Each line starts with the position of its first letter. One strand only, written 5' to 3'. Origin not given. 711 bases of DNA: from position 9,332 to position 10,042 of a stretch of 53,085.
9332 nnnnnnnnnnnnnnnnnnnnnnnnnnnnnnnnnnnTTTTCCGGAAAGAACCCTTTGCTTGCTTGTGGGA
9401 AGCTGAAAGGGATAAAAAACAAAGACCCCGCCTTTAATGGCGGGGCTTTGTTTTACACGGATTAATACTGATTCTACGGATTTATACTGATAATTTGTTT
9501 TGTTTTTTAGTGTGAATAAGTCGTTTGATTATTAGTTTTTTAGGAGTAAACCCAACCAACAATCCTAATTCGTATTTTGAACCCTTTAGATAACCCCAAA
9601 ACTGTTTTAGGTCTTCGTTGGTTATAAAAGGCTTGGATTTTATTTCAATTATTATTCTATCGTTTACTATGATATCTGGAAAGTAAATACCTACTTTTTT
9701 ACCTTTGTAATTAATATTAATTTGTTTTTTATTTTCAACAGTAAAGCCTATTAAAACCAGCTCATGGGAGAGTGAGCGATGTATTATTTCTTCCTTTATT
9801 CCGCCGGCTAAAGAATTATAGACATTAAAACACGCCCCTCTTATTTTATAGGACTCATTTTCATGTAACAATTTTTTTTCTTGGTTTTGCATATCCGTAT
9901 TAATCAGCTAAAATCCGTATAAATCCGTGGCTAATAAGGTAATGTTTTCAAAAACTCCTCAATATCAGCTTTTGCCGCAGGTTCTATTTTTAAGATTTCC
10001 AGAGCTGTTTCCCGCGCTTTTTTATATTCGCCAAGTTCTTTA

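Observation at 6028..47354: Candidate surface-protein (S-layer) glycosylation supercluster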

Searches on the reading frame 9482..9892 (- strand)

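Call 4: search_protein_families(library=pfam, proteins=[window:9482-9892:-], max_evalue=0.01)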
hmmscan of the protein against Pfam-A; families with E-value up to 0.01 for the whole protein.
window:9482-9892:- (136 aa): 3 families
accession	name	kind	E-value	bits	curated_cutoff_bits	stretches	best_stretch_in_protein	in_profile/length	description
PF13366.12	PDDEXK_3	-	5.9e-26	91.6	22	1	12-124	2-116/117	PD-(D/E)XK nuclease superfamily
PF24308.1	DUF7487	-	5.2e-05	23.7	27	1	53-88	162-199/220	Family of unknown function (DUF7487)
PF11987.13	IF-2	-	0.0086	16.4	27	0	21-75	55-109/117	Translation-initiation factor 2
